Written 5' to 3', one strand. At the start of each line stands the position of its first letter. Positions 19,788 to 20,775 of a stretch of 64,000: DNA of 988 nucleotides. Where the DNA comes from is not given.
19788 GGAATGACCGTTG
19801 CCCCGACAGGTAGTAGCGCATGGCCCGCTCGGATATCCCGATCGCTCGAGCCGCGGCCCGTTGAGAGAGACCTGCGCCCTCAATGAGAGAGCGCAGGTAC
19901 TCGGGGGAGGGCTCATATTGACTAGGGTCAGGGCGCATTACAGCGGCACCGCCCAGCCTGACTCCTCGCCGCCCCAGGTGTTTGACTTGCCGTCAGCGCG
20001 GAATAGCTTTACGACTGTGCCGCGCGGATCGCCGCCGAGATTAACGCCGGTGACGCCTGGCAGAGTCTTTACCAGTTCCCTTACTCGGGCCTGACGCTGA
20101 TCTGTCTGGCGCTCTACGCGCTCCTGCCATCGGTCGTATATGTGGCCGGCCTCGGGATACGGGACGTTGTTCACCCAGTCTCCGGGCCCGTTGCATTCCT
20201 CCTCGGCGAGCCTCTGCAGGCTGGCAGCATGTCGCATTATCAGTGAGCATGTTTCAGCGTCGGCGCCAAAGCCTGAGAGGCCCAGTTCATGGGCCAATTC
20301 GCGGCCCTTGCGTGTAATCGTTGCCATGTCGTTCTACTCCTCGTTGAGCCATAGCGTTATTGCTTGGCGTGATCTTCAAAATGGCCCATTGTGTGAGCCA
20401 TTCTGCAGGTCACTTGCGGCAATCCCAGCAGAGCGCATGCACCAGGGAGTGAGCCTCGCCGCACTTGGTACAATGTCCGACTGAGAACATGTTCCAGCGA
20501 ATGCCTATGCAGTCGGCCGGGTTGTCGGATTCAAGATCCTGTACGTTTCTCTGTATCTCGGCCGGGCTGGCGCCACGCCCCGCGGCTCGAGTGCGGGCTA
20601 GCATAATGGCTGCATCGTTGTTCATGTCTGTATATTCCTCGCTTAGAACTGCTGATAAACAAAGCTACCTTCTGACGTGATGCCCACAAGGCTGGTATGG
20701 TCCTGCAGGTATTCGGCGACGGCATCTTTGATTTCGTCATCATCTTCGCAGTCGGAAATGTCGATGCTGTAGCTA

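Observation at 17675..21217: Leftward operon of small coupled genes (Cro-like HTH, Zn ribbon, acidic ArdA-like protein, three sub-60-aa ORFs, lipoprotein)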

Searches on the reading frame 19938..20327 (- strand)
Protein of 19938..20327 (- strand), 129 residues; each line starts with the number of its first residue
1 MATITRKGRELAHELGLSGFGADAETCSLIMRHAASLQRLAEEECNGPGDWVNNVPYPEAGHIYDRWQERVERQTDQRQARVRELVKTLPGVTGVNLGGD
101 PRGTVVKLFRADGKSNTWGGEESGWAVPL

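Call 5: search_protein_families(library=pfam, max_evalue=0.1, proteins=[window:19938-20327:-])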
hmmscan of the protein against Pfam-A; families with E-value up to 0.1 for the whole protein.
window:19938-20327:- (129 aa): 0 families

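Call 6: search_protein_families(library=phrogs, max_evalue=0.1, proteins=[window:19938-20327:-])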
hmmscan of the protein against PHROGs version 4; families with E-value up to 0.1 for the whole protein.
window:19938-20327:- (129 aa): 0 families

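Call 12: search_protein_families(library=ncbifam, max_evalue=0.1, proteins=[window:19938-20327:-])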
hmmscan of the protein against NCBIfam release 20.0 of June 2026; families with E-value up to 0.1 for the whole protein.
window:19938-20327:- (129 aa): 0 families

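Call 41: find_related_loci(query=window:19938-20327:-, collection=viral_contigs, flank=5000)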
Query window:19938-20327:- (129 aa) in viral_contigs; peptide patterns used: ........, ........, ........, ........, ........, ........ (x = any residue, [..] = any of these).
3 stretches matched a pattern, but none encodes a relative of the query by tblastn (E <= 1e-3).

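Call 49: search_solved_structures(query=window:19938-20327:-, max_evalue=10)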
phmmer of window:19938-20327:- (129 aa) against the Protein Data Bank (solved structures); distinct sequences matched with E-value up to 10: 2.
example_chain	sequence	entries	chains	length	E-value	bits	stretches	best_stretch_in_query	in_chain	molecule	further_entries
9lbm_F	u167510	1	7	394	1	12.6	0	59-88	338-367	major capsid protein gp3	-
1lq9_A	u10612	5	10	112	1.1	12.6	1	69-96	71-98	ACTVA-ORF6 MONOOXYGENASE | ActaVA-Orf6 monooxygenase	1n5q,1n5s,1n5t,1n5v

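Call 61: search_protein_representatives(protein=window:19938-20327:-)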
Query: 129 residues. Proteins with E-value up to 0.001 (for the whole library): 417; up to 1e-10: 51; up to 1e-30: 2. The best 150 are listed.
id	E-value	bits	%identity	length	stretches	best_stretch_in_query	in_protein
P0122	1.9e-57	209.3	73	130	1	1-129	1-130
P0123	6.0e-33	130.0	52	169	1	4-129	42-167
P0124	1.5e-22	96.3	46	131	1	24-128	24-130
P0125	2.4e-22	95.6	52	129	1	4-121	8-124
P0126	4.7e-22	94.7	51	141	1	1-129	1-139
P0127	3.1e-21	92.0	46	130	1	25-128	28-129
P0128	3.6e-19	85.4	46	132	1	22-128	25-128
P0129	1.0e-17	80.7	42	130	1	1-121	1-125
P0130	5.1e-17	78.4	46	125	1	3-120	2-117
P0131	2.3e-16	76.3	46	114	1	4-127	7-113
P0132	5.1e-16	75.2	53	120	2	71-128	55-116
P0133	5.4e-16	75.1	42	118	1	4-110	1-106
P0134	5.9e-16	75.0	38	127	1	18-121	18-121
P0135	6.0e-16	74.9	49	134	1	1-121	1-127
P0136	1.1e-15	74.2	50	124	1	4-114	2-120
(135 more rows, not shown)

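Call 63: search_protein_families(library=phrogs, alignment_id=A4, max_evalue=0.001)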
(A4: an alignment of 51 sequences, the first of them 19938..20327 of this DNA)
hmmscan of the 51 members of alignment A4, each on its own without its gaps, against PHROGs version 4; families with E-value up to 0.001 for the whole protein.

A. member 1, window:19938-20327:- (129 aa): 0 families

B. families by the number of members that match (of 51 scanned): 0 families

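Call 64: search_protein_families(library=pfam, alignment_id=A4, max_evalue=0.01)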
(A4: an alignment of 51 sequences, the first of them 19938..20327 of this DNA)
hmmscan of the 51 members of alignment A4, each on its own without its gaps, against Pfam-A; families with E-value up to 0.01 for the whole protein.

A. member 1, window:19938-20327:- (129 aa): 0 families

B. families by the number of members that match (of 51 scanned): 3 families
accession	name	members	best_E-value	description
PF12891.13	Glyco_hydro_44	1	0.0061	Glycoside hydrolase family 44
PF24740.1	DUF7691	1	0.0091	Domain of unknown function (DUF7691)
PF04399.18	Glutaredoxin2_C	1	0.0099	Glutaredoxin 2, C terminal domain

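Call 65: search_solved_structures(query=A4, max_evalue=10)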
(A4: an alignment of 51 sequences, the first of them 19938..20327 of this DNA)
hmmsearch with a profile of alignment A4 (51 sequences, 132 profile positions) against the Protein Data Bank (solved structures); distinct sequences matched with E-value up to 10: 13.
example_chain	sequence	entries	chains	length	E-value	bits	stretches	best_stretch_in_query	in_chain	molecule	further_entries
7rmx_A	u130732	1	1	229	0.14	15.3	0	61-104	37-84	Tunable symmetric protein, D_3_212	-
7n5w_A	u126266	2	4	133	0.39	13.8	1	9-54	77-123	Zinc finger and BTB domain-containing protein 7A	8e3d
7n5s_A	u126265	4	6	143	0.43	13.7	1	9-54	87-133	Zinc finger and BTB domain-containing protein 7A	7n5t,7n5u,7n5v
8e3e_A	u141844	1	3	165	0.45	13.6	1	9-53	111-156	Zinc finger and BTB domain-containing protein 7A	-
7eyi_G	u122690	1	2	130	0.48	13.5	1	9-53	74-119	Zinc finger and BTB domain-containing protein 7A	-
9ul7_A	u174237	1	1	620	0.83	12.7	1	67-109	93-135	beta-glucosidase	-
9iuh_A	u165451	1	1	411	1.7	11.7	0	90-115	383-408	Glycoside hydrolase family 18 protein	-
9u3o_A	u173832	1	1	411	1.7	11.7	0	90-115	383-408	chitinase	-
4qol_A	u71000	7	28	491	2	11.5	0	103-122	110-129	Catalase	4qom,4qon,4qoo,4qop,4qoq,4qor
6v48_B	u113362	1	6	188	3.8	10.6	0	9-86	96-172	Hemagglutinin HA2 chain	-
9cfs_A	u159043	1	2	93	4.9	10.2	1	59-96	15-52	Long regulatory protein rop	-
8gv6_B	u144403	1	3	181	5.1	10.2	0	9-86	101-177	Hemagglutinin H14-HA2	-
3eyj_B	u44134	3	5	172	5.4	10.1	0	9-86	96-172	Hemagglutinin HA2 chain | Hemagglutinin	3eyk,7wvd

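Call 68: find_homologous_proteins(query=A4, max_evalue=0.00001)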
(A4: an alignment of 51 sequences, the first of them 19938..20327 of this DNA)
Query A4 (51 sequences) (129 aa, profile of the alignment): 228 proteins with E <= 0.00001 among 5606 candidates; the best 120 are listed.
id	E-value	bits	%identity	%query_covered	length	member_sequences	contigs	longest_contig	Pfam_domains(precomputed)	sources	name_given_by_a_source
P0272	5.0e-47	177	46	99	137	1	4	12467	-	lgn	-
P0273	3.3e-45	171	100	100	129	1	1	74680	-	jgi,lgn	jgi:hypothetical protein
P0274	8.6e-44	166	41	97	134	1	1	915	-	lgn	-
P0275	2.5e-43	165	72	97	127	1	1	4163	-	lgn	-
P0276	2.5e-43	165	67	98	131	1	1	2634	-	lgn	-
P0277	3.7e-43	164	71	98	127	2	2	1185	-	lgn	-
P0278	5.8e-43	164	70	100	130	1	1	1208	-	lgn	-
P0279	8.8e-43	163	39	97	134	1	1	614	-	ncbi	-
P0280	7.6e-42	160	74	100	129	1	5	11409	-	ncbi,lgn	-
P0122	2.9e-41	158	72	100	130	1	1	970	-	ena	-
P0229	9.1e-41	157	37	99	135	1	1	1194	-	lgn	-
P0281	2.4e-40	155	46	94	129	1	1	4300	-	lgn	-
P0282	2.4e-39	152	45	78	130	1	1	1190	-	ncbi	-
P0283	4.6e-39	151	33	99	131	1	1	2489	-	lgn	-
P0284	6.4e-39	151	67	100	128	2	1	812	-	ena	-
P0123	1.1e-31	127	52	98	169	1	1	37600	-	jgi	jgi:hypothetical protein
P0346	1.2e-28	117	43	84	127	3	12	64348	-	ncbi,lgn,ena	-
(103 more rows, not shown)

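Call 69: find_encoding_contigs(protein=P0280, flank=4000, max_places=2)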
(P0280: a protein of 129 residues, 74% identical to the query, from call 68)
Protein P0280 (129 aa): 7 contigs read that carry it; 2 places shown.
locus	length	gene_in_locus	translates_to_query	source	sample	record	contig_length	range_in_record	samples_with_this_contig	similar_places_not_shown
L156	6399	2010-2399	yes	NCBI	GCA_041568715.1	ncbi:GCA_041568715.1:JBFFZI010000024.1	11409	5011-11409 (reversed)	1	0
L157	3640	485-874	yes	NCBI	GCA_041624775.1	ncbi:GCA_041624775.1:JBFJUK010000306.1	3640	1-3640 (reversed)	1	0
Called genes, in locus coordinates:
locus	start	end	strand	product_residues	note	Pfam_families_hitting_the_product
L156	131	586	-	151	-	-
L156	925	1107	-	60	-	-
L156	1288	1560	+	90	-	-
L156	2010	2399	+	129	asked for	-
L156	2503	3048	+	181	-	PF00805:Pentapeptide, PF19062:DUF5758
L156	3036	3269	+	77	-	-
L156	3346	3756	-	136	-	-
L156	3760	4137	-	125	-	-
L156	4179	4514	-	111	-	-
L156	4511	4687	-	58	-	-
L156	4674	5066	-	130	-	-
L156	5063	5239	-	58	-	-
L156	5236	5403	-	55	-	-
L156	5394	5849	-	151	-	-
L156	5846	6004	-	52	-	-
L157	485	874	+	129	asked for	-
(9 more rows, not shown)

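Call 70: find_encoding_contigs(protein=P0123, flank=4000, max_places=1)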
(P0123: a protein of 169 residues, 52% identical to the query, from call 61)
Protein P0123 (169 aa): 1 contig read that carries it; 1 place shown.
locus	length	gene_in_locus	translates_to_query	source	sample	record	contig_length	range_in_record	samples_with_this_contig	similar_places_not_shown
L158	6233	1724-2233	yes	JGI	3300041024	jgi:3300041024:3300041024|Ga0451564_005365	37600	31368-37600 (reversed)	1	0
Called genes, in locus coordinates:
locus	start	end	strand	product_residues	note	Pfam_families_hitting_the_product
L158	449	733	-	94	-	-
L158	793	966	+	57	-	-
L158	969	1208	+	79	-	-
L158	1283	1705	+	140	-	-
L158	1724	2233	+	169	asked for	-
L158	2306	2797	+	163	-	-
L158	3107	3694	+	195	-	-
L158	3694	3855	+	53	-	-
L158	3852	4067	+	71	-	-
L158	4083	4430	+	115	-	-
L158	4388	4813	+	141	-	-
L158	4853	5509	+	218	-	-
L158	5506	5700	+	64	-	-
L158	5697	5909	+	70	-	-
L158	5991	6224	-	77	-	-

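Call 71: find_encoding_contigs(protein=P0346, flank=4000, max_places=2)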
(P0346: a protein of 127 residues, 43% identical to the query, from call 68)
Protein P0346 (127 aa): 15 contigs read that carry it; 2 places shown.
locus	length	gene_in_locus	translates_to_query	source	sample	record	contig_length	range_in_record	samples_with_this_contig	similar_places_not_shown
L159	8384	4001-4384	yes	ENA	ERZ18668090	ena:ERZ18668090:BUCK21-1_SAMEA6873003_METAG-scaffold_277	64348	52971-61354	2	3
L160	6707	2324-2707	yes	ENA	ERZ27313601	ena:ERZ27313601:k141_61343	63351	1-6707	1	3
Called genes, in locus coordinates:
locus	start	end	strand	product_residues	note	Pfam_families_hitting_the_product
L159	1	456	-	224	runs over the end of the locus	PF00239:Resolvase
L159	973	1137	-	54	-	-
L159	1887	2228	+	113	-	-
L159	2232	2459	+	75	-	-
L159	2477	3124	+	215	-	-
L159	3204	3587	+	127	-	-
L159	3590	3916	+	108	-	-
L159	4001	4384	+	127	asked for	-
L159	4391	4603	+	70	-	-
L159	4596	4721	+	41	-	-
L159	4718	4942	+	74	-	-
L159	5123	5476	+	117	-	-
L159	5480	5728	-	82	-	-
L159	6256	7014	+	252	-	-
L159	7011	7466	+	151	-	-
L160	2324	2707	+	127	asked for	-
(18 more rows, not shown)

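Call 74: find_encoding_contigs(protein=P0275, flank=4000, max_places=2)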
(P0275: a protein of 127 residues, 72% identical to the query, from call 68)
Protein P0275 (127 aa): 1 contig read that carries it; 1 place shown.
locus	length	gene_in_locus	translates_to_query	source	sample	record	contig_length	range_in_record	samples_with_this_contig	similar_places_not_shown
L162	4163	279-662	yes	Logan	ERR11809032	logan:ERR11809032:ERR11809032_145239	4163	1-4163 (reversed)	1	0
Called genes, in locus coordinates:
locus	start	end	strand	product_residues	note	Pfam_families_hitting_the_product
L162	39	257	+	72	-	-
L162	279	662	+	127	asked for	-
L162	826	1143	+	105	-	-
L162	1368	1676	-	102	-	-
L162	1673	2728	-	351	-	-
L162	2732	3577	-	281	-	-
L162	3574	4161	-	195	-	?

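Call 99: predict_structure(alignment_id=A4)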
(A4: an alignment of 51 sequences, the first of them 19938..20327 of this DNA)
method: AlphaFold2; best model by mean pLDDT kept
length: 129 residues; sequences in the alignment: 51
mean_pLDDT: 95.8   pTM: 0.87
mean pLDDT of the five models: 95.8, 95.4, 95.2, 95.1, 94.8
residues with pLDDT >= 90: 118; 70-90: 11; 50-70: 0; < 50: 0
segments of 3 or more residues with pLDDT < 50: none
pLDDT, mean of each block of 10 residues (from residue 1): 93 91 97 97 96 98 98 98 98 94 94 96 95
secondary structure, 60 per line:
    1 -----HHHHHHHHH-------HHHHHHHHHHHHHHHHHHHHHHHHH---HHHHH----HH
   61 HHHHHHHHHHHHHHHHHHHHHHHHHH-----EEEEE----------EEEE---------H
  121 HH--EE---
elements in order: H6-14 H22-46 H50-54 H59-86 E92-96 E107-110

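Call 108: search_protein_families(library=padloc, max_evalue=0.01, proteins=[window:19938-20327:-])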
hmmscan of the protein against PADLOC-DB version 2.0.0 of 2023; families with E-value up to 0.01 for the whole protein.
window:19938-20327:- (129 aa): 0 families

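Call 112: search_dna_similar(query=window:19938-20327:-, collection=phages, mode=protein, max_evalue=0.01, max_rows=25)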
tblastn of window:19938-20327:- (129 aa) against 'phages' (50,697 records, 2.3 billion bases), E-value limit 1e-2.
Records with a match: 10; places in all: 19; records where one place covers at least 80% of the query: 7.
Best place of each record, by identity: 60-80% 1; <60% 9.
By first word of the organism name: Caulobacter 7; Bertelyvirus 2; EBPR 1.
By host as written in the record: Caulobacter vibrioides CB15 9; - 1.
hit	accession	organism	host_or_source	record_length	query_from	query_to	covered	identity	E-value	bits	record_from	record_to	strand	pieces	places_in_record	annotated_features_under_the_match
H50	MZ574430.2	Caulobacter phage C2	Caulobacter vibrioides CB15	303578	23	127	81%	33.6%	6e-4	44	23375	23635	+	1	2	right and left terminal repeat sequences and all genes contained ... | hypothetical protein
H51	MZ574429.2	Caulobacter phage C1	Caulobacter vibrioides CB15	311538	23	127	81%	33.6%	6e-4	44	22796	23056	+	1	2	right and left terminal repeat sequences and all genes contained ... | hypothetical protein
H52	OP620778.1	Bertelyvirus sp.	Caulobacter vibrioides CB15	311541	23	127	81%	33.6%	6e-4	44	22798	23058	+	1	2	right and left terminal repeat sequences and all genes contained ... | hypothetical protein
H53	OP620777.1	Bertelyvirus sp.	Caulobacter vibrioides CB15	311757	23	127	81%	33.6%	6e-4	44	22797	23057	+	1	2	right and left terminal repeat sequences and all genes contained ... | hypothetical protein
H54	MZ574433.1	Caulobacter phage RB23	Caulobacter vibrioides CB15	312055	23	127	81%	33.6%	6e-4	44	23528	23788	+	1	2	right and left terminal repeat sequences and all genes contained ... | hypothetical protein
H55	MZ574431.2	Caulobacter phage J4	Caulobacter vibrioides CB15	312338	23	127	81%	33.6%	6e-4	44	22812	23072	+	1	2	right and left terminal repeat sequences and all genes contained ... | hypothetical protein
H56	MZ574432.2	Caulobacter phage BL47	Caulobacter vibrioides CB15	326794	23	127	81%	33.6%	9e-4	43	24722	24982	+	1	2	right and left terminal repeat sequences and all genes contained ... | hypothetical protein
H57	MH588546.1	Caulobacter phage CcrBL9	Caulobacter vibrioides CB15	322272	37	127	71%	38.0%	1e-4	45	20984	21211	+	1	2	right and left terminal repeat sequences and all genes contained ... | hypothetical protein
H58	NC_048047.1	Caulobacter phage CcrBL9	Caulobacter vibrioides CB15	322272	37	127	71%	38.0%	1e-4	45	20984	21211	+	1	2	right and left terminal repeat sequences and all genes contained ... | hypothetical protein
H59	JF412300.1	EBPR siphovirus 5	-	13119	95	127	26%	72.7%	5e-7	52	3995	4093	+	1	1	gp7: hypothetical protein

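Call 121: search_dna_similar(query=window:19938-20327:-, collection=plasmids, mode=protein, max_evalue=0.01, max_rows=15)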
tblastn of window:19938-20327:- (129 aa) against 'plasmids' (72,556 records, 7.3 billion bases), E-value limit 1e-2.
No match.

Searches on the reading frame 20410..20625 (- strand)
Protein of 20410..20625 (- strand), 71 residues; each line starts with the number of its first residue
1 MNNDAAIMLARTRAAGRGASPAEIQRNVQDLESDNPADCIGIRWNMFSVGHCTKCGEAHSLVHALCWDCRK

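Call 5: search_protein_families(library=pfam, max_evalue=0.1, proteins=[window:20410-20625:-])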
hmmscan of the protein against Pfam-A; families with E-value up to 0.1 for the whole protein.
window:20410-20625:- (71 aa): 0 families

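Call 6: search_protein_families(library=phrogs, max_evalue=0.1, proteins=[window:20410-20625:-])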
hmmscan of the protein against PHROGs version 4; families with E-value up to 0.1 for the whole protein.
window:20410-20625:- (71 aa): 0 families

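Call 12: search_protein_families(library=ncbifam, max_evalue=0.1, proteins=[window:20410-20625:-])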
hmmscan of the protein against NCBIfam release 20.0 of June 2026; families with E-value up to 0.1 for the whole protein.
window:20410-20625:- (71 aa): 0 families

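Call 50: search_solved_structures(query=window:20410-20625:-, max_evalue=10)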
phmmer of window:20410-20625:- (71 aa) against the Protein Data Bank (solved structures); distinct sequences matched with E-value up to 10: 9.
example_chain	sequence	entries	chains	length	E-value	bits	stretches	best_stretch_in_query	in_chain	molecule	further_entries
2nzt_A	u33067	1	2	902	0.67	13.4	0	16-52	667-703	Hexokinase-2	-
5hg1_A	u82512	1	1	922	0.72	13.3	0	16-52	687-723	Hexokinase-2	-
5hex_A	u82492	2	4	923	0.72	13.3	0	16-52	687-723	Hexokinase-2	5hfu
1hkc_A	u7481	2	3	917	0.87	13.1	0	16-53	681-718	D-GLUCOSE 6-PHOSPHOTRANSFERASE | PROTEIN (HEXOKINASE)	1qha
1cza_N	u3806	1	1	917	0.91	13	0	16-53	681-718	HEXOKINASE TYPE I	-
1dgk_N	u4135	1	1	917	0.91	13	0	16-53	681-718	HEXOKINASE TYPE I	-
4f9o_A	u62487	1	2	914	0.91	13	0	16-53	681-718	Hexokinase-1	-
4foi_A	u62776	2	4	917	0.91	13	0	16-53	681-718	Hexokinase-1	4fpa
1hkb_A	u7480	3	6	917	0.92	13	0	16-53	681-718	D-GLUCOSE 6-PHOSPHOTRANSFERASE | Hexokinase-1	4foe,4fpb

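Call 108: search_protein_families(library=padloc, max_evalue=0.01, proteins=[window:20410-20625:-])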
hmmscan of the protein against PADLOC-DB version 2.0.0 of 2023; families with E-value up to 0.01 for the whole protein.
window:20410-20625:- (71 aa): 0 families

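Call 113: search_dna_similar(query=window:20410-20625:-, collection=phages, mode=protein, max_evalue=0.01, max_rows=15)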
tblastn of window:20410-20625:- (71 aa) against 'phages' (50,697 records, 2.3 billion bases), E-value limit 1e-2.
No match.
